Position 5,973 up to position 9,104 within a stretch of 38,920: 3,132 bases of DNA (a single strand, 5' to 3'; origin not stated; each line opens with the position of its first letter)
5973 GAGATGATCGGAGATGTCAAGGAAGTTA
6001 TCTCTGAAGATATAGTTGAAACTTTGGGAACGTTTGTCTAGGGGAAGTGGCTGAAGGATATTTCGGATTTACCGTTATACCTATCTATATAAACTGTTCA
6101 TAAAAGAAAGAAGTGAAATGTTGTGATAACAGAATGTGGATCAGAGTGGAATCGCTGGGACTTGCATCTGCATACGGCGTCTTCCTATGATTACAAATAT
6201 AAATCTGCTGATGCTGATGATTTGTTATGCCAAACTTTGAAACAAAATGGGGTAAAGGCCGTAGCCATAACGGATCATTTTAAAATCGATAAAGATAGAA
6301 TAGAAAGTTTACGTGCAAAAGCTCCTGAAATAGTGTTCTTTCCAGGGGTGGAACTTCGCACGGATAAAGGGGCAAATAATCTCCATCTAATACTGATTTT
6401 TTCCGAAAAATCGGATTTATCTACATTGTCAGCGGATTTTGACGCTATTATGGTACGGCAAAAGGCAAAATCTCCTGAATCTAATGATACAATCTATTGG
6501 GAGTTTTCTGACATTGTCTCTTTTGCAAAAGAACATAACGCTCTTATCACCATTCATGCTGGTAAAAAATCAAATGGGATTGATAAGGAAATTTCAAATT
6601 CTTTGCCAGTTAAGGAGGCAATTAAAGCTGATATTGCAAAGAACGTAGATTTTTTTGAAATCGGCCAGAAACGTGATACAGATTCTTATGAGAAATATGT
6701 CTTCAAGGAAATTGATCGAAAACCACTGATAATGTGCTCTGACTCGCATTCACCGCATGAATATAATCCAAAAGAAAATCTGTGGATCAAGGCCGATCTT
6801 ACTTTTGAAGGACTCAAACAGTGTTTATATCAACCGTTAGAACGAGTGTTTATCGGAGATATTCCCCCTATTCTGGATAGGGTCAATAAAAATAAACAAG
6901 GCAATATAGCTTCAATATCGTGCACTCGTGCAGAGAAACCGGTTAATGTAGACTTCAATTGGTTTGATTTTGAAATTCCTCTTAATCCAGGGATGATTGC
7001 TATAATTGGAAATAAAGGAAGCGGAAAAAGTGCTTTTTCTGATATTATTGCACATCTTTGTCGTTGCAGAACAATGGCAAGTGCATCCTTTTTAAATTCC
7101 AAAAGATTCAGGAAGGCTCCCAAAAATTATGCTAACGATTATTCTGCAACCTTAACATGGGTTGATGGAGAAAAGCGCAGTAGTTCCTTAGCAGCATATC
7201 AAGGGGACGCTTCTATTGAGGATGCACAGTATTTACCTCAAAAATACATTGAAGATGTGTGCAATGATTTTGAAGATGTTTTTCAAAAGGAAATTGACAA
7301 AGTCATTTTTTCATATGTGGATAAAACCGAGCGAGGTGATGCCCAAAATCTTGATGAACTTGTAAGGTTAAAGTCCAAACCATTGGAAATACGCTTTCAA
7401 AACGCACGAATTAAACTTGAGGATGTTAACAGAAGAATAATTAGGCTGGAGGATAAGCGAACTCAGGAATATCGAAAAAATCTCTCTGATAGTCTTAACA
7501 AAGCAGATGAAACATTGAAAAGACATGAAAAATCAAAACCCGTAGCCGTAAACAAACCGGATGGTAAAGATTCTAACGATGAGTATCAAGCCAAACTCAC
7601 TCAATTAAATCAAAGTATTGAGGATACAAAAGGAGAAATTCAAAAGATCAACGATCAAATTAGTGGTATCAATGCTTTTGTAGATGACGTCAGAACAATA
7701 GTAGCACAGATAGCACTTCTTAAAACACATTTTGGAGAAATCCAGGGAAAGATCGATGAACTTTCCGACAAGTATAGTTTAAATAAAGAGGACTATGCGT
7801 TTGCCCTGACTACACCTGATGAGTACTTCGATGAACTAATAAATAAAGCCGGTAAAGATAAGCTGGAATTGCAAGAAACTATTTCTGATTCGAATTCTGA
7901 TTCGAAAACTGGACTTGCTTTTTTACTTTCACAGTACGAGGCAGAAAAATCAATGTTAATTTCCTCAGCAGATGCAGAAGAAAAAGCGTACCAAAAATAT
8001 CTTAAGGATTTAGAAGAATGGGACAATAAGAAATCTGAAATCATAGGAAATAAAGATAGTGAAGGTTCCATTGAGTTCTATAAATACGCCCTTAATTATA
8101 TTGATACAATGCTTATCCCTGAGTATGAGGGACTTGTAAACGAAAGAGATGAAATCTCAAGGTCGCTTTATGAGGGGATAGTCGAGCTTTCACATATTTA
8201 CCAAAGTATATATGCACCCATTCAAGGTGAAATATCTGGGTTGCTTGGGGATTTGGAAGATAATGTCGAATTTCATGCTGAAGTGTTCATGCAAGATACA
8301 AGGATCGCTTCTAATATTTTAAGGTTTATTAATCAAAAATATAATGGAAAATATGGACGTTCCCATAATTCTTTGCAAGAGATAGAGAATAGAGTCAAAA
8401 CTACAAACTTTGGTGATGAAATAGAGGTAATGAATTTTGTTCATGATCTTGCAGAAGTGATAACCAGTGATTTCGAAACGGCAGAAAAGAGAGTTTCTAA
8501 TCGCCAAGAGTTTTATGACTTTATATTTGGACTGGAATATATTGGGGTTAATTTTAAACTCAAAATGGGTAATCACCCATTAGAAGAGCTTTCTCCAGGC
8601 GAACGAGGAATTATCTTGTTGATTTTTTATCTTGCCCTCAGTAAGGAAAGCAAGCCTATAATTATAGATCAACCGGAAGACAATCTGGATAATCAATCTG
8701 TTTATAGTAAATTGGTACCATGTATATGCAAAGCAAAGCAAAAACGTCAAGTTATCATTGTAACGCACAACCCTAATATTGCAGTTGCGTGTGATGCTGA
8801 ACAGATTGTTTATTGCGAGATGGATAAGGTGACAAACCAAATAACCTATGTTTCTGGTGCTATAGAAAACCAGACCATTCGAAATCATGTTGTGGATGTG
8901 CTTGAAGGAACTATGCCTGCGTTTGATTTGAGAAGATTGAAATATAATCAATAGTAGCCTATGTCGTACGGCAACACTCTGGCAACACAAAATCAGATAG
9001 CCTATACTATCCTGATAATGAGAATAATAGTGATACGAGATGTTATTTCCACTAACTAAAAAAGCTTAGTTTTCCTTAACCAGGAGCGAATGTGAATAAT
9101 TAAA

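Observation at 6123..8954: Single 943-aa PHP-phosphoesterase / Rad50-SMC-like ATPase fusion under a restriction-modification controller promoter: candidate defence effector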

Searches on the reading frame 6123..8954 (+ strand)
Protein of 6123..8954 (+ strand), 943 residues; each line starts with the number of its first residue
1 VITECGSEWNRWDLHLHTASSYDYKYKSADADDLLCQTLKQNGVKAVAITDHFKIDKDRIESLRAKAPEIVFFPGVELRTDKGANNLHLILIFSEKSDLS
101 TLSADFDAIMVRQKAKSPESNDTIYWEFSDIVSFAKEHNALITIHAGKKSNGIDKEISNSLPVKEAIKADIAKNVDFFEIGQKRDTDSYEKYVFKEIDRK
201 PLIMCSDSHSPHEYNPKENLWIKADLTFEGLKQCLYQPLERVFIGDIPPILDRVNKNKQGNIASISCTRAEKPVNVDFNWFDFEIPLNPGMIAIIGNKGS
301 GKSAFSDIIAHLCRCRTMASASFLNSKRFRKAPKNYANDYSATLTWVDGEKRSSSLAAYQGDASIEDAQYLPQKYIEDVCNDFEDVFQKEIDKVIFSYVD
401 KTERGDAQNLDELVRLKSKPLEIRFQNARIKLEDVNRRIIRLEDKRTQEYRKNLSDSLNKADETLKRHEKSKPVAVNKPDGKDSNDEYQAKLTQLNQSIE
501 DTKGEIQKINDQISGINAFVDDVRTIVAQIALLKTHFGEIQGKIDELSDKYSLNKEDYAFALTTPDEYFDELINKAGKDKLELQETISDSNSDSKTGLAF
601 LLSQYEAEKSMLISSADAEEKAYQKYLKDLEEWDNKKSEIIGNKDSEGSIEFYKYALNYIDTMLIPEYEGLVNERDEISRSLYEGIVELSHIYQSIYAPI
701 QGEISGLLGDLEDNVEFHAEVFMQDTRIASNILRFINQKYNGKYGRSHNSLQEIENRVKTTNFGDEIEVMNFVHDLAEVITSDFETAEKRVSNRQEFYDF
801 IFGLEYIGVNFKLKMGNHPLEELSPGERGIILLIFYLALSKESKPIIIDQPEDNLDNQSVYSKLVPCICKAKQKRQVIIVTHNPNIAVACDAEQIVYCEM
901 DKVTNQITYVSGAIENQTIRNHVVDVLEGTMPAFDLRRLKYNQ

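Call 3: search_protein_families(library=pfam, proteins=[window:6123-8954:+], max_evalue=1)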
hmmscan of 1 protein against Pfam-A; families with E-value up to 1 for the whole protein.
window:6123-8954:+ (943 aa): 12 families
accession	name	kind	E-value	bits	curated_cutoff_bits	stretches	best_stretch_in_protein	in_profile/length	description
PF02463.25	SMC_N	-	1.4e-10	41.4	40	2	570-901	135-216/220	RecF/RecN/SMC N terminal domain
PF13304.12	AAA_21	-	9.3e-08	32.9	27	1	818-886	233-302/304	AAA domain, putative AbiEii toxin, Type IV TA system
PF02811.25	PHP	-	0.00029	21.6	26.4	1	13-100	1-86/164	PHP domain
PF13476.12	AAA_23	-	0.0063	17.6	27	1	282-507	12-201/201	AAA domain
PF19799.5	DUF6282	-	0.012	15.8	26.8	1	12-88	3-76/196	Family of unknown function (DUF6282)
PF13863.11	DUF4200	-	0.013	16.2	29.7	1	438-514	27-104/119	Domain of unknown function (DUF4200)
PF13555.12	AAA_29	-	0.018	15.2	27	1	282-312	11-45/61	P-loop containing region of AAA domain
PF00005.33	ABC_tran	-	0.038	15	25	0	291-314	13-36/137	ABC transporter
PF05531.17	NPV_P10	-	0.1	13.6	29.8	1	492-548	6-62/75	Nucleopolyhedrovirus P10 protein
PF19111.5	DUF5798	-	0.1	13.2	27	1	485-531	17-63/89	Family of unknown function (DUF5798)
PF15397.11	DUF4618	-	0.17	11.7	34.9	1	578-641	20-83/258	Domain of unknown function (DUF4618)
PF07889.17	DUF1664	-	0.42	11.1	34.6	1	451-530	36-113/124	Protein of unknown function (DUF1664)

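Call 4: search_protein_families(library=padloc, proteins=[window:6123-8954:+], max_evalue=1)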
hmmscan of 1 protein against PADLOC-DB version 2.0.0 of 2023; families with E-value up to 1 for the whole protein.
window:6123-8954:+ (943 aa): 20 families
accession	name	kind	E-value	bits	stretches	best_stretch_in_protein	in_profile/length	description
PDLC02208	Ppl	-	8.6e-35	118.1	2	820-937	774-888/894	-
PDLC04135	mad3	-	2.2e-19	68.3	1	283-900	16-339/374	mads_3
PDLC04678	PDC-M49A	-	4.7e-15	52.9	2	11-153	4-134/681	-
PDLC04680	PDC-M49A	-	5.5e-13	46.4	2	12-179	4-156/674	-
PDLC04164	AriA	-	1.2e-12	46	1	754-899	111-248/253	-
PDLC02980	AriA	-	2.9e-08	32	2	818-886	233-302/304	-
PDLC04182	HEC-01A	-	5.9e-08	30.1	2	833-920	293-382/406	-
PDLC00290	PtuA1|PtuA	-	1.2e-07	29.5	1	590-932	31-361/414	AAA ATPase domain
PDLC04893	PDC-S06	-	2.3e-07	27.6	2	818-882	617-683/862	-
PDLC04180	HEC-01A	-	7.8e-06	23.3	1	810-899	242-335/382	-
PDLC00276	PtuA1|PtuA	-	2.5e-05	21.8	1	811-924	60-163/239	AAA ATPase domain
PDLC00075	GajA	-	2.6e-05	20.9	1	819-907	245-330/536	AAA ATPase domain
PDLC04140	mad8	-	0.00016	19.3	1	280-489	17-172/314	mads_8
PDLC04178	HEC-01A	-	0.00016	18.9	1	831-923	276-368/399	-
PDLC04144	HEC-01B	-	0.0002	18.6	1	829-923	280-374/395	-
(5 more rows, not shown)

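Call 5: search_protein_families(library=ncbifam, proteins=[window:6123-8954:+], max_evalue=1)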
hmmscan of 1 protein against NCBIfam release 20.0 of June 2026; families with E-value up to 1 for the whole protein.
window:6123-8954:+ (943 aa): 38 families (the best 25 are shown)
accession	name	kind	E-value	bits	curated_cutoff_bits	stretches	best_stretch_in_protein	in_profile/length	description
NF045780.1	TrlF_fam_ATP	equivalog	6.2e-190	634.2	350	1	6-942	2-944/944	TrlF family AAA-like ATPase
NF042955.1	Ppl_antiphage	equivalog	2.7e-43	148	1000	2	807-937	750-878/882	anti-phage protein Ppl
NF045781.1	Spaf1101_AAA_ATP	equivalog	4.7e-40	137.8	475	2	736-942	625-833/836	Spaf_1101 family AAA-like ATPase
TIGR03608.1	L_ocin_972_ABC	subfamily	1e-08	34.9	254.85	2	805-891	120-201/206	putative bacteriocin export ABC transporter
NF038032.1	CehA_McbA_metalo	domain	2.1e-07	30.7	80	1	9-185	2-149/315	CehA/McbA family metallohydrolase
TIGR04521.1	ECF_ATPase_2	equivalog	9.4e-06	24.9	330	2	820-904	142-224/279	energy-coupling factor transporter ATPase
TIGR02211.1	LolD_lipo_ex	equivalog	1.8e-05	24.4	307.75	1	812-891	132-209/221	lipoprotein-releasing ABC transporter ATP-binding protein LolD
TIGR02168.1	SMC_prok_B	equivalog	1.8e-05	22.7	567.35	1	343-652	648-955/1181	chromosome segregation protein SMC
NF040873.1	AztA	equivalog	2.5e-05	23.9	220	1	815-891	112-186/191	zinc ABC transporter ATP-binding protein AztA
TIGR02169.1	SMC_prok_A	equivalog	3.7e-05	21.6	729.4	2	423-641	185-399/1165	chromosome segregation protein SMC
NF038218.1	IcmG_DotF_IVB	equivalog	9.3e-05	22.2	200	1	459-550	93-181/266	type IVB secretion system protein IcmG/DotF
NF007826.0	PRK10535.1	equivalog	0.00014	20.3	966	1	838-905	158-223/648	macrolide ABC transporter ATP-binding protein/permease MacB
TIGR04520.1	ECF_ATPase_1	equivalog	0.00024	20.6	315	1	818-908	132-219/269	energy-coupling factor transporter ATPase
TIGR01277.1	thiQ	equivalog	0.00029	20.5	245.05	1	277-312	11-47/213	thiamine ABC transporter ATP-binding protein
TIGR02857.1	CydD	equivalog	0.00049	19.2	435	1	814-891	451-524/529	thiol reductant ABC exporter subunit CydD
NF050066.1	LPSTprtrPglK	equivalog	0.0011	17.5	1000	1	277-316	364-402/558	BC-type lipopolysaccharide transporter PglK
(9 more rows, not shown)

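Call 15: search_solved_structures(query=window:6123-8954:+, max_evalue=1)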
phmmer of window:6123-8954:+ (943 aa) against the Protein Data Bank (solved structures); distinct sequences matched with E-value up to 1: 20.
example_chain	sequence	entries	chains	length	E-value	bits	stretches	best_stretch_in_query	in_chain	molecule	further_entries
8v46_A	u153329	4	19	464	6e-06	27.8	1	780-890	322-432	AriA antitoxin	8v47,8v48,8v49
8v45_A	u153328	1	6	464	1.6e-05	26.4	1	780-890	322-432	AriA antitoxin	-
8ux9_B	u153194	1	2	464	1.6e-05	26.4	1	780-890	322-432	AriA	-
2nq2_C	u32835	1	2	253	0.00017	22.9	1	803-891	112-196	Hypothetical ABC transporter ATP-binding protein HI1470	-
8j5q_D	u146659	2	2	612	0.033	15.4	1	745-897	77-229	Uncharacterized ABC transporter ATP-binding protein Rv1281c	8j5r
8j5s_D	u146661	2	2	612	0.064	14.4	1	745-897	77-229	Uncharacterized ABC transporter ATP-binding protein Rv1281c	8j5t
1f2t_B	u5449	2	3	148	0.095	13.9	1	817-901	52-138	RAD50 ABC-ATPASE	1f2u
3qkt_A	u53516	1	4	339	0.11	13.7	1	817-900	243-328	DNA double-strand break repair rad50 ATPase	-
4nci_A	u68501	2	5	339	0.11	13.7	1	817-900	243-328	DNA double-strand break repair Rad50 ATPase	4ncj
4i99_A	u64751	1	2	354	0.11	13.6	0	820-901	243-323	Chromosome partition protein Smc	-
3qkr_B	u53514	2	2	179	0.12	13.5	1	817-901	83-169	DNA double-strand break repair rad50 ATPase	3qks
1ii8_B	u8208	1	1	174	0.13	13.4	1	817-901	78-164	Rad50 ABC-ATPase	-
5xu1_A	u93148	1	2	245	0.2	12.8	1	814-896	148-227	ABC transporter ATP-binding protein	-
5lj9_A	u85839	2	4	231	0.22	12.6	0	837-896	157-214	Macrolide export ATP-binding/permease protein MacB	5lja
1us8_B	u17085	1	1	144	0.41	11.8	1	817-901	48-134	DNA DOUBLE-STRAND BREAK REPAIR RAD50 ATPASE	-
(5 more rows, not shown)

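Call 24: find_encoding_contigs(protein=window:6123-8954:+, flank=10000, max_places=6)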
Protein window:6123-8954:+ (943 aa): 3 contigs read that carry it; 3 places shown.
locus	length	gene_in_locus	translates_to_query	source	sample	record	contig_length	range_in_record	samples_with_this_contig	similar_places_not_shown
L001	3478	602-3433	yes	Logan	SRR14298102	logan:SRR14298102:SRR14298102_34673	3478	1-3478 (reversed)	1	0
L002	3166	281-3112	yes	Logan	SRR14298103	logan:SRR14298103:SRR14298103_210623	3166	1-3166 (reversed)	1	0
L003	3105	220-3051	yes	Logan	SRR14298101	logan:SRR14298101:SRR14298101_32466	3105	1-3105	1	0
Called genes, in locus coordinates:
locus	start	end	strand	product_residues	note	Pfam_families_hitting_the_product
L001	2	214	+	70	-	?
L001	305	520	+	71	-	PF09015:NgoMIV_restric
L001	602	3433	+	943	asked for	PF13304:AAA_21 (faint), PF02463:SMC_N (weak)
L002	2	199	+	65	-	?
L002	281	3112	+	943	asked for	PF13304:AAA_21 (faint), PF02463:SMC_N (weak)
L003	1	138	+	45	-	?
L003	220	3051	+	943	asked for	PF13304:AAA_21 (faint), PF02463:SMC_N (weak)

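Call 25: find_homologous_proteins(query=window:6123-8954:+, max_evalue=1e-10)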
Query window:6123-8954:+ (943 aa): 3284 proteins with E <= 1e-10 among 8000 candidates; the best 120 are listed.
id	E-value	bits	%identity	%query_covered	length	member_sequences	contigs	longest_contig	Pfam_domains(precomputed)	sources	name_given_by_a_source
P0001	0.0e+0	1964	92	100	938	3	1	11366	PF02463.26,PF13304.13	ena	-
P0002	0.0e+0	1851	87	100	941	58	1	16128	PF02463.26,PF13304.13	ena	-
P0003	0.0e+0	1554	74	99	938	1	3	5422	PF02463.26,PF13304.13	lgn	-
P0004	0.0e+0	1545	73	100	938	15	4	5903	PF02811.27,PF02463.26,PF13304.13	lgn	-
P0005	0.0e+0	1543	74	99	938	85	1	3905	PF02463.26,PF13304.13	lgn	-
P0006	0.0e+0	1539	73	100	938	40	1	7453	PF02463.26,PF13304.13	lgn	-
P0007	0.0e+0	1538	73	100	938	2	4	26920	PF02463.26,PF13304.13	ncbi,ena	-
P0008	0.0e+0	1537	73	100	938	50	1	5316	PF02463.26,PF13304.13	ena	-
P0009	0.0e+0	1535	73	99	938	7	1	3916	PF02463.26,PF13304.13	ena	-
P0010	0.0e+0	1534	73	100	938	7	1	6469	PF02463.26,PF13304.13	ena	-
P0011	0.0e+0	1533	72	100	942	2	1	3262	PF02463.26,PF13304.13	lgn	-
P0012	0.0e+0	1527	72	100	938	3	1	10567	PF02463.26,PF13304.13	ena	-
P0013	0.0e+0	1526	73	100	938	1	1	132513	PF02463.26,PF13304.13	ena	-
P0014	0.0e+0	1525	73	100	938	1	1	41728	PF02463.26,PF13304.13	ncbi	-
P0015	0.0e+0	1524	72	100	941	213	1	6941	PF02463.26,PF13304.13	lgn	-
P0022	0.0e+0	1513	71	100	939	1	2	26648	PF02811.27,PF02463.26,PF13304.13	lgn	-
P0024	0.0e+0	1509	72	100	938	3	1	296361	PF02463.26,PF13304.13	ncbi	-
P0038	0.0e+0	1453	70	99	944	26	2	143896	PF02463.26,PF13304.13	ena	-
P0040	0.0e+0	1437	67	100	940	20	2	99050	PF02463.26,PF13304.13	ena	-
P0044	0.0e+0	1419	67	99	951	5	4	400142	PF02463.26,PF13304.13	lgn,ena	-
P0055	0.0e+0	1308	62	99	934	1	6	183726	PF02463.26,PF13304.13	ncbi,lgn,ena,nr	ncbi:MAG: hypothetical protein IJH32_00945 [Ruminococcus sp.]|nr:hypothetical protein [Ruminococcus 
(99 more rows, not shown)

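Call 27: find_encoding_contigs(protein=P0024, flank=8000, max_places=3)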
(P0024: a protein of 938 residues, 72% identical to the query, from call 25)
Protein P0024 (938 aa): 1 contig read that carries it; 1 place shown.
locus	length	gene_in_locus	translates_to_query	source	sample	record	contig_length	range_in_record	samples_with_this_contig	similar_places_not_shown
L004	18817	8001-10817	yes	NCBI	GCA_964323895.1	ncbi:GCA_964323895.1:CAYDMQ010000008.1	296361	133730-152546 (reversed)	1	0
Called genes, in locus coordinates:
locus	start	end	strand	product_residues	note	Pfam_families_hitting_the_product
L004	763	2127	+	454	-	-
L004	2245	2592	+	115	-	PF05656:DUF805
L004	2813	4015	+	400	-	PF10021:PARG_cat_microb, PF07866:DUF1653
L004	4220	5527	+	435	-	PF00117:GATase, PF03054:tRNA_Me_trans (faint), PF00764:Arginosuc_synth (faint), PF02540:NAD_synthase (weak), PF01171:ATP_bind_3 (weak), PF06508:QueC (faint), PF00958:GMP_synt_C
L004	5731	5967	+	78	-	PF13443:HTH_26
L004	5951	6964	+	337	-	PF00145:DNA_methylase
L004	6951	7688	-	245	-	PF01844:HNH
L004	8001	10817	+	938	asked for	PF13304:AAA_21 (faint), PF02463:SMC_N (weak)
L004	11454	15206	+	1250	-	PF04563:RNA_pol_Rpb2_1, PF04561:RNA_pol_Rpb2_2, PF04565:RNA_pol_Rpb2_3, PF10385:RNA_pol_Rpb2_45, PF00562:RNA_pol_Rpb2_6, PF04560:RNA_pol_Rpb2_7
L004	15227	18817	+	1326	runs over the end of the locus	PF04997:RNA_pol_Rpb1_1, PF00623:RNA_pol_Rpb1_2, PF04983:RNA_pol_Rpb1_3, PF05000:RNA_pol_Rpb1_4, PF04998:RNA_pol_Rpb1_5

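Call 28: find_encoding_contigs(protein=P0044, flank=8000, max_places=3)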
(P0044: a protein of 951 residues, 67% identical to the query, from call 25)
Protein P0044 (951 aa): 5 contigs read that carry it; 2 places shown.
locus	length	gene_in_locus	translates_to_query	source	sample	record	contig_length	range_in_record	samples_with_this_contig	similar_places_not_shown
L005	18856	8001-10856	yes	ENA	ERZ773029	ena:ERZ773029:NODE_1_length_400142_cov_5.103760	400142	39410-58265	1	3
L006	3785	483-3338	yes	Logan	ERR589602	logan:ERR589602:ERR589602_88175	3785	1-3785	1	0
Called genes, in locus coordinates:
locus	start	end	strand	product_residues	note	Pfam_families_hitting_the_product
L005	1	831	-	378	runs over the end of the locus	PF14932:HAUS-augmin3 (weak), PF24568:CC_PcsB, PF01551:Peptidase_M23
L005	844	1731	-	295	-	PF18075:FtsX_ECD, PF02687:FtsX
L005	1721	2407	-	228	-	PF00005:ABC_tran, PF13191:AAA_16 (weak), PF13304:AAA_21 (faint)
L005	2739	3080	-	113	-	PF07883:Cupin_2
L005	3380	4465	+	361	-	PF00154:RecA_N, PF08423:Rad51, PF06745:ATPase (weak), PF27531:MT3502_N (weak), PF21096:RecA_C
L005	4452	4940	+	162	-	PF21982:RecX_HTH1, PF21981:RecX_HTH3 (faint)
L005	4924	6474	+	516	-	PF00117:GATase, PF07722:Peptidase_C26, PF02540:NAD_synthase (faint), PF00958:GMP_synt_C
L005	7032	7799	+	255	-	PF06044:DpnI, PF17726:DpnI_C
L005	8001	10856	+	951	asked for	PF02463:SMC_N (weak), PF13304:AAA_21 (weak)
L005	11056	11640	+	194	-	-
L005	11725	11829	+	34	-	-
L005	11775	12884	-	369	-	PF01168:Ala_racemase_N, PF00842:Ala_racemase_C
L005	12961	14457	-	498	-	PF00474:SSF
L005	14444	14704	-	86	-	PF06196:DUF997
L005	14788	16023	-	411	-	PF21129:TibC_1st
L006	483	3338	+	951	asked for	PF02463:SMC_N (weak), PF13304:AAA_21 (weak)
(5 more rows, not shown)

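Call 29: find_encoding_contigs(protein=P0055, flank=8000, max_places=3)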
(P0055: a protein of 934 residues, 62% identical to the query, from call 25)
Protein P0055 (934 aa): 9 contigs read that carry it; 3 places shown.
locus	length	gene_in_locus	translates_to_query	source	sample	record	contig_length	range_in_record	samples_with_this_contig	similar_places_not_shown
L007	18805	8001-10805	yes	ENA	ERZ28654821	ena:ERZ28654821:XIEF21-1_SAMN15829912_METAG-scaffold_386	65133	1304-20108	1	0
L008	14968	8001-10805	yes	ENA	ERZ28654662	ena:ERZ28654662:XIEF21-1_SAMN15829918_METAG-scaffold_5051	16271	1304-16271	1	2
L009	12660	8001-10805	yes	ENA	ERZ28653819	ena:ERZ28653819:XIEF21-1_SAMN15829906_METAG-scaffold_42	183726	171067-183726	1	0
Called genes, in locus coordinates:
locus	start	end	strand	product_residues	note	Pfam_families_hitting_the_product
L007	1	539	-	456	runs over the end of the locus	PF05272:VapE-like_dom, PF19263:DUF5906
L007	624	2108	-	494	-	PF03389:MobA_MobL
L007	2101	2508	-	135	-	PF12958:DUF3847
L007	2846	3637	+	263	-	PF12844:HTH_19 (weak), PF13744:HTH_37 (faint), PF01381:HTH_3, PF13443:HTH_26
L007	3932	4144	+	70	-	PF12728:HTH_17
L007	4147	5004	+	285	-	PF09521:RE_NgoPII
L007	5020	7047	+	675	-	PF00145:DNA_methylase, PF09556:RE_HaeIII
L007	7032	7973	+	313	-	PF00145:DNA_methylase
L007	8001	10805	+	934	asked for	PF13304:AAA_21 (faint), PF02463:SMC_N (weak)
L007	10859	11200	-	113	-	PF13560:HTH_31 (faint), PF01381:HTH_3, PF12844:HTH_19, PF13443:HTH_26 (weak)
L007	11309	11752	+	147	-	-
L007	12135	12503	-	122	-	PF01661:Macro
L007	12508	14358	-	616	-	PF00239:Resolvase, PF07508:Recombinase, PF13408:Zn_ribbon_recom (weak)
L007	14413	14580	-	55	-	-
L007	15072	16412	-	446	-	PF05272:VapE-like_dom, PF19263:DUF5906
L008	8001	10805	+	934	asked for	PF13304:AAA_21 (faint), PF02463:SMC_N (weak)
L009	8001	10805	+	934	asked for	PF13304:AAA_21 (faint), PF02463:SMC_N (weak)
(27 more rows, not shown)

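Call 35: find_encoding_contigs(protein=P0013, flank=7000, max_places=2)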
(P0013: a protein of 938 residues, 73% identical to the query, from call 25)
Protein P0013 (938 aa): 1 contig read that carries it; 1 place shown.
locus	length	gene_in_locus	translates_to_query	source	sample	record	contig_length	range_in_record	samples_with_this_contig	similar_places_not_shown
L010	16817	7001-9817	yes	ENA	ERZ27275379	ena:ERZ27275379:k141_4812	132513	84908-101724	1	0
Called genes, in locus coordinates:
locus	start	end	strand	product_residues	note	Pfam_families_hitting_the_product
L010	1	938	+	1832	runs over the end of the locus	PF18857:LPD38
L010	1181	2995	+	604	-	PF11398:DUF2813 (faint), PF13175:AAA_15, PF13476:AAA_23 (weak), PF13304:AAA_21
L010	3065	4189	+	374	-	PF00069:Pkinase, PF07714:PK_Tyr_Ser-Thr, PF03109:ABC1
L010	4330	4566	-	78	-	-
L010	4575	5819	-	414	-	PF00817:IMS, PF11799:IMS_C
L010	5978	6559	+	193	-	PF02586:SRAP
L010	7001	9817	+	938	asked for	PF13304:AAA_21 (faint), PF02463:SMC_N (weak)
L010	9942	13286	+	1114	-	PF13289:SIR2_2, PF00004:AAA (faint), PF24883:NPHP3_N (faint), PF13023:HD_3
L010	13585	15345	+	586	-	PF00753:Lactamase_B, PF12706:Lactamase_B_2 (weak), PF00932:LTD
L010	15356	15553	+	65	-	PF11213:DUF3006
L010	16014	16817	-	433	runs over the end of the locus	PF08668:HDOD (faint), PF13487:HD_5, PF01966:HD, PF13487:HD_5, PF01966:HD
